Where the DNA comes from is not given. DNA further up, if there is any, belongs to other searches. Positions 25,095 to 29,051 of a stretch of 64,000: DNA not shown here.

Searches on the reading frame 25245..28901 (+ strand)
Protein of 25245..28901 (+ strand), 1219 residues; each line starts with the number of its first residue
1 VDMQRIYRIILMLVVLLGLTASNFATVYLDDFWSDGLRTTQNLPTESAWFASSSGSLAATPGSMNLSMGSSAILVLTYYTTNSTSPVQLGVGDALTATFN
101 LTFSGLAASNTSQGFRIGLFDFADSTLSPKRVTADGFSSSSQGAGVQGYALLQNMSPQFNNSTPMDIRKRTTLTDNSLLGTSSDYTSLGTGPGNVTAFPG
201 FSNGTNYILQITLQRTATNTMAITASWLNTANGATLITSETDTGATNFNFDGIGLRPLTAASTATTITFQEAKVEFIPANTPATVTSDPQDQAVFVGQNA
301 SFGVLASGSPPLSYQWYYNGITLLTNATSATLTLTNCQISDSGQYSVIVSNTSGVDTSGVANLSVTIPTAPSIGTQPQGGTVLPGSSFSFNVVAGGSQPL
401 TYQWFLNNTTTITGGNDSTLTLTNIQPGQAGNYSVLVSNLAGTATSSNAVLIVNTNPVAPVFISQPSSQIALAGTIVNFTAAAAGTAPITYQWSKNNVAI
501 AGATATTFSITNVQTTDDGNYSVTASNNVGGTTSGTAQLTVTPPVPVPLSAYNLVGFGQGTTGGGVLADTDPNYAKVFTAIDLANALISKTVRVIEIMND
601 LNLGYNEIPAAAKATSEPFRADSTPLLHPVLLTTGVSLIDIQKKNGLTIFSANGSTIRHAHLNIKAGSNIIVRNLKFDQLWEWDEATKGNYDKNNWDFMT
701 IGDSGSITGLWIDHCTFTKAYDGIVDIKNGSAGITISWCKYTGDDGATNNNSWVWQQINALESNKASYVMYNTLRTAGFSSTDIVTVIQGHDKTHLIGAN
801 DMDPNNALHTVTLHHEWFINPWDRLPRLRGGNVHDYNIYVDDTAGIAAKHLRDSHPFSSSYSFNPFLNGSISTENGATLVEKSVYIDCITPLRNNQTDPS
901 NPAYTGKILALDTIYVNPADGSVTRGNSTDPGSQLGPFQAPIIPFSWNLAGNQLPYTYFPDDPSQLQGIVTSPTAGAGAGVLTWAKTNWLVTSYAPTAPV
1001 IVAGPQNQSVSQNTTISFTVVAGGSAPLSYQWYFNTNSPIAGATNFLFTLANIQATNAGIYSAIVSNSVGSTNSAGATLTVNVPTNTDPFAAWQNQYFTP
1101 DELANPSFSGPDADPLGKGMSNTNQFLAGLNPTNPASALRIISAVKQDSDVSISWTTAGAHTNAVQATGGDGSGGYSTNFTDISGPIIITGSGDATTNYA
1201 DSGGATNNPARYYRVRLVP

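Call 9: search_protein_families(library=pfam, proteins=[window:25245-28901:+], max_evalue=0.1)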
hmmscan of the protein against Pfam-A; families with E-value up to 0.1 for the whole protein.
window:25245-28901:+ (1219 aa): 8 families
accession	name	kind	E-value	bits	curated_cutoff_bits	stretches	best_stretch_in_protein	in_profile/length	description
PF13927.12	Ig_3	-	7.3e-43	145.4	30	4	285-351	4-78/78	Immunoglobulin domain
PF07679.22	I-set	-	1.7e-37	127.8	23.7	4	285-359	3-85/90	Immunoglobulin I-set domain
PF13895.12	Ig_2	-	6.7e-23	81.2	27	4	465-541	5-79/79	Immunoglobulin domain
PF00544.25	Pectate_lyase_4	-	3.4e-13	50.1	24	2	786-842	132-191/211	Pectate lyase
PF00047.31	ig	-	4.8e-11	43.2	21.8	1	473-534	7-79/81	Immunoglobulin domain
PF07686.23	V-set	-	1.3e-05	25.8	26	0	325-366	68-109/109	Immunoglobulin V-set domain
PF16706.11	Izumo-Ig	-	0.003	17.9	26.7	0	404-438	35-69/88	Izumo-like Immunoglobulin domain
PF06832.18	BiPBP_C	-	0.0042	17.4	26.8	0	393-442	40-83/90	Penicillin-Binding Protein C-terminus Family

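Call 10: search_protein_families(library=ncbifam, proteins=[window:25245-28901:+], max_evalue=0.1)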
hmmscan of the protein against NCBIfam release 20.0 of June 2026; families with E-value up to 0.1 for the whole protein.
window:25245-28901:+ (1219 aa): 0 families
